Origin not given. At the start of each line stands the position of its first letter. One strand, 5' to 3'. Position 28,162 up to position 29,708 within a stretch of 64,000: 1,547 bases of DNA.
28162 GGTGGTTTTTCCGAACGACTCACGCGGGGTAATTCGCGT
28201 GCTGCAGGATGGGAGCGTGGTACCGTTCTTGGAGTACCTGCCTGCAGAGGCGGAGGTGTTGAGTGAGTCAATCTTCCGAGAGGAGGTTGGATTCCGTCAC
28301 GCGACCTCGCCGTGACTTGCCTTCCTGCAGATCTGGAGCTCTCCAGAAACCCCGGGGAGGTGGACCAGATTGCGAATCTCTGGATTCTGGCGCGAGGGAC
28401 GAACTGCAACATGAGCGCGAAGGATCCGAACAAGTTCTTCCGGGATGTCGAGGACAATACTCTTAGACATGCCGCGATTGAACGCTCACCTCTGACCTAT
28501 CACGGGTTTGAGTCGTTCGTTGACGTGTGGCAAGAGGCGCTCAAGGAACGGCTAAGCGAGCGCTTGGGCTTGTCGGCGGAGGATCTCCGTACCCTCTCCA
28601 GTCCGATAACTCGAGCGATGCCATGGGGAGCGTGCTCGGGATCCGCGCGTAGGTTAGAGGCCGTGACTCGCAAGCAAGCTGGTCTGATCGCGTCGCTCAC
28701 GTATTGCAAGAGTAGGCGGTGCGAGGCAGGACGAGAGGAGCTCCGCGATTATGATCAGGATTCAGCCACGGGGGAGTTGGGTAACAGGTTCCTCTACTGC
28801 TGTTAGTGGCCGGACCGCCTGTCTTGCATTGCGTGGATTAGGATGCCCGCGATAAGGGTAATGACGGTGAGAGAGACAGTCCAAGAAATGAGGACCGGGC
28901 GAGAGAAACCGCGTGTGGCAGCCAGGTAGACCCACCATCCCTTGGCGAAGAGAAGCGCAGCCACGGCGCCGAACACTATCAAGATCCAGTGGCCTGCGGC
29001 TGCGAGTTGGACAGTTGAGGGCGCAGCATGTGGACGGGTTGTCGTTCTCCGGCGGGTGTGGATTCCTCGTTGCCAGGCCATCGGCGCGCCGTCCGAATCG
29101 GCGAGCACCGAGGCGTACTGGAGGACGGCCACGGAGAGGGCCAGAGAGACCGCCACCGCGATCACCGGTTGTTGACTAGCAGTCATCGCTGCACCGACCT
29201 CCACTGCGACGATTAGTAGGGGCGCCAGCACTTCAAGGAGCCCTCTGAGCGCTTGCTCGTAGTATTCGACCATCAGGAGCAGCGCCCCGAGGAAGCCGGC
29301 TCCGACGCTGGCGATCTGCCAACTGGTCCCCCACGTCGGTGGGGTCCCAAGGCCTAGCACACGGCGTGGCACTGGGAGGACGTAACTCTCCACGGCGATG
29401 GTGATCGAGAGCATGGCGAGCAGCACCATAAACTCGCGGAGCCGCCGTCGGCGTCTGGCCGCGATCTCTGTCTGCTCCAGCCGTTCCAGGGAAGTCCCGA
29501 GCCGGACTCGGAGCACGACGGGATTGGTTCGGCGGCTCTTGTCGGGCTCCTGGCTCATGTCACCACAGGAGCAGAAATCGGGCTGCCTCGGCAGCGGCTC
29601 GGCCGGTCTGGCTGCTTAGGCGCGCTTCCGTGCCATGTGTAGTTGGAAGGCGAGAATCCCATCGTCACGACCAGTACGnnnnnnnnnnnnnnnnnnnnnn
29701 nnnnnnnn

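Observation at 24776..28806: Vsr - Dcm - 393-aa candidate nuclease - coupled 164-aa Cys-rich ORF: possible complete type II R-M system with an uncharacterised R component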

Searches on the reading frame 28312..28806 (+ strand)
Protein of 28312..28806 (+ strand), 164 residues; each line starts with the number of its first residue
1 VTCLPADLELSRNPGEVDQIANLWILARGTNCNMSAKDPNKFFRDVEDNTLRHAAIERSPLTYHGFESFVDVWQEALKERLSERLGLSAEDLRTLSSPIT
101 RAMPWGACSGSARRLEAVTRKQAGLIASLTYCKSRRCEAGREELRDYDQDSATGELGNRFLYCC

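Call 3: search_protein_families(library=pfam, proteins=[window:28312-28806:+], max_evalue=0.1)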
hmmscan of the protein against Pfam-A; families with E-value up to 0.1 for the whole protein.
window:28312-28806:+ (164 aa): 0 families

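Call 5: search_protein_families(library=padloc, proteins=[window:28312-28806:+], max_evalue=0.1)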
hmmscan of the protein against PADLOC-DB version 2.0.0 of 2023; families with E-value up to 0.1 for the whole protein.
window:28312-28806:+ (164 aa): 1 family
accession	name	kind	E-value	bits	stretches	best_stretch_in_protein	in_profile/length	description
PDLC04151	HEC-05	-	4.4e-06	23.7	1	11-87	514-595/600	-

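Call 6: search_protein_families(library=ncbifam, proteins=[window:28312-28806:+], max_evalue=0.1)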
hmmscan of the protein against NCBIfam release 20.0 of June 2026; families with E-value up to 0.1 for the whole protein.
window:28312-28806:+ (164 aa): 0 families

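Call 8: search_solved_structures(query=window:28312-28806:+, max_evalue=10, show_alignments=2)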
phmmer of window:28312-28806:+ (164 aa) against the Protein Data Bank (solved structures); distinct sequences matched with E-value up to 10: 1.
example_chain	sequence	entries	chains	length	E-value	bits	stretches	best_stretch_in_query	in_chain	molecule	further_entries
8xks_N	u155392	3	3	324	4.5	10.4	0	87-144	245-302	Moc34 | CrTam35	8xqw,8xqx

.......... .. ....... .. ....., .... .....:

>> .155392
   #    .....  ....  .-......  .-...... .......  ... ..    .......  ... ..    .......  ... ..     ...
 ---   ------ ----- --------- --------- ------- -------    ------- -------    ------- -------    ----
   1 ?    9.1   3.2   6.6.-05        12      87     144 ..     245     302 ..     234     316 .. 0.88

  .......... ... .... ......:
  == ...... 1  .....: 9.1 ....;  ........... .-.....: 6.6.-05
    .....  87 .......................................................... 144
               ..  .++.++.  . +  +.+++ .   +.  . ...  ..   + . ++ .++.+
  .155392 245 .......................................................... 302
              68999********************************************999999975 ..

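Call 13: find_homologous_proteins(query=window:28312-28806:+, max_evalue=0.01)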
Query window:28312-28806:+ (164 aa): 1 proteins with E <= 0.01 among 133 candidates.
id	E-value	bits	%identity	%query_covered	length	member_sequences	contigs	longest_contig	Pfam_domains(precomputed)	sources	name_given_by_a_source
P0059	1.9e-106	371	100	100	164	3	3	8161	-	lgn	-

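Call 25: search_protein_representatives(protein=window:28312-28806:+)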
Query: 164 residues. Proteins with E-value up to 0.001 (for the whole library): 25; up to 1e-10: 2; up to 1e-30: 1. The best 25 are listed.
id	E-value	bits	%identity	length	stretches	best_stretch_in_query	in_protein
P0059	6.1e-107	370.9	100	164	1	1-164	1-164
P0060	3.9e-11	59.5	38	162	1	12-97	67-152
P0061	7.3e-10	55.3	37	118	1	6-91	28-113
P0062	7.7e-10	55.2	38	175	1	12-92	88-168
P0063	1.5e-09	54.3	40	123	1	14-93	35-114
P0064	1.6e-09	54.2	38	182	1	14-97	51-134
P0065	3.1e-09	53.3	41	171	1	16-89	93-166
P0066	6.7e-09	52.2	42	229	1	11-91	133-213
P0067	2.1e-08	50.6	37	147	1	13-94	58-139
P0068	2.2e-07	47.3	39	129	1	17-95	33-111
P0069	2.2e-07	47.2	34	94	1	15-94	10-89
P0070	2.5e-07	47.1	37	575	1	15-92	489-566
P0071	2.7e-07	47.0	35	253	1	13-93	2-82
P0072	4.9e-07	46.1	37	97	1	15-97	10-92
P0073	2.3e-06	43.9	32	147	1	13-92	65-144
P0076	2.2e-05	40.7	37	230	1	13-91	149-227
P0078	9.1e-05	38.7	35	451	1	15-94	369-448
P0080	1.4e-04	38.1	36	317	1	17-90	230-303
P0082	6.3e-04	36.0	37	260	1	15-82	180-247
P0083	7.2e-04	35.8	32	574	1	15-91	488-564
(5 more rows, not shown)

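Call 26: search_protein_families(library=pfam, proteins=[P0070, P0083, P0078, P0080, P0066, P0060, P0062, P0076, P0082, P0071], max_evalue=0.01)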
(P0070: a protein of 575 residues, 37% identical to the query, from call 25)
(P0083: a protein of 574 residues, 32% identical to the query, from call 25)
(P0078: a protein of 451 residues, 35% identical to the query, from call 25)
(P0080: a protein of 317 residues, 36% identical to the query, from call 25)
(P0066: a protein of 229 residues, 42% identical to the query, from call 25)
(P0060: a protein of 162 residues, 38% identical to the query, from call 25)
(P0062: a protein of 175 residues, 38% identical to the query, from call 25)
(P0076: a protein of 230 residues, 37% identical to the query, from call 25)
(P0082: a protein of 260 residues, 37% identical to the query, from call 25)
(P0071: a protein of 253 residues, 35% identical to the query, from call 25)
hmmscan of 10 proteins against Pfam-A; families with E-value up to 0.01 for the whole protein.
P0070 (575 aa): 2 families
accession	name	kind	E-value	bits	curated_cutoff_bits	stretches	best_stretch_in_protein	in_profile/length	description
PF03235.19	GmrSD_N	-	1.5e-28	100.7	33.2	1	12-261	2-197/199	GmrSD restriction endonuclease, N-terminal domain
PF07510.16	GmrSD_C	-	0.0024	18.2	23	1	466-518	47-101/138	GmrSD restriction endonucleases, C-terminal domain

P0083 (574 aa): 3 families
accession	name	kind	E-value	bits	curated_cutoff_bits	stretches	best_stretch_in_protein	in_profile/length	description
PF03235.19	GmrSD_N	-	4.7e-27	95.8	33.2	1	3-261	6-197/199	GmrSD restriction endonuclease, N-terminal domain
PF07510.16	GmrSD_C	-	7.7e-07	29.5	23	1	464-540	50-124/138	GmrSD restriction endonucleases, C-terminal domain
PF13395.12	HNH_4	-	0.008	16.6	22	1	466-512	12-53/54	HNH endonuclease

P0078 (451 aa): 2 families
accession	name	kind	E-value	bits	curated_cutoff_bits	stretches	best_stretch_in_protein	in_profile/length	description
PF07510.16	GmrSD_C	-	0.00033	21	23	1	345-421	50-124/138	GmrSD restriction endonucleases, C-terminal domain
PF03235.19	GmrSD_N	-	0.0018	18.9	33.2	1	31-143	95-197/199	GmrSD restriction endonuclease, N-terminal domain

P0080 (317 aa): 1 family
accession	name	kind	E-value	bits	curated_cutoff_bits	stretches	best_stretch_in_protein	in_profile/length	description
PF07510.16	GmrSD_C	-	4.7e-05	23.7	23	1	202-290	44-135/138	GmrSD restriction endonucleases, C-terminal domain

P0066 (229 aa): 1 family
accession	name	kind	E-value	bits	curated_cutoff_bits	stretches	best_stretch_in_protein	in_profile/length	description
PF07510.16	GmrSD_C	-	0.0022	18.3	23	1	107-198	50-134/138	GmrSD restriction endonucleases, C-terminal domain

P0060 (162 aa): 0 families

P0062 (175 aa): 1 family
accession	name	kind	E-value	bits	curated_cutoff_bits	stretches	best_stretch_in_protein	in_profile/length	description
PF07510.16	GmrSD_C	-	0.00037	20.8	23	1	47-155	26-137/138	GmrSD restriction endonucleases, C-terminal domain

P0076 (230 aa): 2 families
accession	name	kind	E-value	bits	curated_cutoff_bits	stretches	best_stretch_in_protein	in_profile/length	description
PF07510.16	GmrSD_C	-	5e-05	23.7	23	1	123-203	40-124/138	GmrSD restriction endonucleases, C-terminal domain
PF13395.12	HNH_4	-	0.00072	19.9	22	0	130-175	16-53/54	HNH endonuclease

P0082 (260 aa): 0 families

P0071 (253 aa): 0 families

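Call 57: search_protein_families(library=pfam, proteins=[window:28312-28806:+], max_evalue=10)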
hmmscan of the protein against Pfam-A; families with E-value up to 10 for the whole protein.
window:28312-28806:+ (164 aa): 0 families

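Call 81: predict_structure(alignment_id=A4)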
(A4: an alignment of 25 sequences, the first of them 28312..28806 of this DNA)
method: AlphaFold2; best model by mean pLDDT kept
length: 164 residues; sequences in the alignment: 25
mean_pLDDT: 66.7   pTM: 0.45
mean pLDDT of the five models: 66.7, 66.2, 64.3, 62.3, 58.9
residues with pLDDT >= 90: 18; 70-90: 44; 50-70: 72; < 50: 30
segments of 3 or more residues with pLDDT < 50: 1-11, 100-104, 155-164
pLDDT, mean of each block of 10 residues (from residue 1): 39 60 60 71 89 87 83 89 93 74 49 59 67 55 53 50 43
secondary structure, 60 per line:
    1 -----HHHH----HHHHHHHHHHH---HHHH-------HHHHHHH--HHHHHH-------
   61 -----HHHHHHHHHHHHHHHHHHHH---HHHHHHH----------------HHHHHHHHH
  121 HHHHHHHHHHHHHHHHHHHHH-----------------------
elements in order: H6-9 H14-24 H28-31 H39-45 H48-53 H66-85 H89-95 H112-141

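Call 83: fold_search(model_id=the predicted structure, library=pdb)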
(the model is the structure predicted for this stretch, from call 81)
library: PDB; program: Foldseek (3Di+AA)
matches with E <= 10: 8; with E <= 0.001: 0
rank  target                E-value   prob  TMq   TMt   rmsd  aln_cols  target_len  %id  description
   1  4tma_E                1.6e+00  0.04  0.15  0.07  17.4       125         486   23  Crystal structure of gyrase bound to its inhibitor YacG (released 2014-07-23)
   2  3nuh_A                2.8e+00  0.03  0.16  0.07  14.7        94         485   18  A domain insertion in E. coli GyrB adopts a novel fold that plays a critical role in gyrase function (released 2010-08-11)
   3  2h56_B                4.6e+00  0.03  0.15  0.13  11.4        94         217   18  Crystal structure of DNA-3-methyladenine glycosidase (10174367) from Bacillus halodurans at 2.55 A resolution (released 2006-07-25)
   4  2h56_A                4.9e+00  0.03  0.15  0.13  11.6        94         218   18  Crystal structure of DNA-3-methyladenine glycosidase (10174367) from Bacillus halodurans at 2.55 A resolution (released 2006-07-25)
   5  4tma_G                5.2e+00  0.02  0.16  0.07  14.5        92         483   20  Crystal structure of gyrase bound to its inhibitor YacG (released 2014-07-23)
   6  3h39_B                5.9e+00  0.02  0.16  0.08  13.2        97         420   20  The complex structure of CCA-adding enzyme with ATP (released 2009-10-13)
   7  7zu0_A                6.3e+00  0.04  0.22  0.05  19.3       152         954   13  HOPS tethering complex from yeast (released 2022-09-28)
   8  4h9q_C                7.6e+00  0.03  0.21  0.18  15.6       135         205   21  Complex structure 4 of DAXX(E225A)/H3.3(sub5)/H4 (released 2012-10-17)

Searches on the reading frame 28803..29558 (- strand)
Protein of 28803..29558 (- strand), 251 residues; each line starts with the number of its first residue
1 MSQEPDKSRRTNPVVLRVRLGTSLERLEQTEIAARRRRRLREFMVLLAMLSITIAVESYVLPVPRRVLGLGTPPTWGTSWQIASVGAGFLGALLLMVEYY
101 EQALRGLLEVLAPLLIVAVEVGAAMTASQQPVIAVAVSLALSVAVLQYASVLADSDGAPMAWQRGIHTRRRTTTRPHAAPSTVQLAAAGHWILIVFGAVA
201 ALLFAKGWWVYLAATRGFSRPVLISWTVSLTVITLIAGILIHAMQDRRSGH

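Call 3: search_protein_families(library=pfam, proteins=[window:28803-29558:-], max_evalue=0.1)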
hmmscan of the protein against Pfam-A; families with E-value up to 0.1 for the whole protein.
window:28803-29558:- (251 aa): 0 families

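Call 5: search_protein_families(library=padloc, proteins=[window:28803-29558:-], max_evalue=0.1)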
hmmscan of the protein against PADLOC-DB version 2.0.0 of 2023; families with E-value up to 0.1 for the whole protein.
window:28803-29558:- (251 aa): 0 families

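Call 6: search_protein_families(library=ncbifam, proteins=[window:28803-29558:-], max_evalue=0.1)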
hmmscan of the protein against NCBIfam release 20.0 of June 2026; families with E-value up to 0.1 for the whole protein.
window:28803-29558:- (251 aa): 0 families

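Call 57: search_protein_families(library=pfam, proteins=[window:28803-29558:-], max_evalue=10)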
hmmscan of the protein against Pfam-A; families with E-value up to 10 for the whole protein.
window:28803-29558:- (251 aa): 3 families
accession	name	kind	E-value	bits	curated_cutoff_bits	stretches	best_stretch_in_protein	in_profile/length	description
PF13727.12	CoA_binding_3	-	0.11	12.9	25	1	190-245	24-70/175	CoA-binding domain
PF15055.12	DMAC1_Dmo2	-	2.6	8.7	27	0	59-83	19-43/47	DMAC1/Dmo2-like domain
PF14015.11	DUF4231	-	2.9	8.8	24.7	1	33-103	6-64/103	Protein of unknown function (DUF4231)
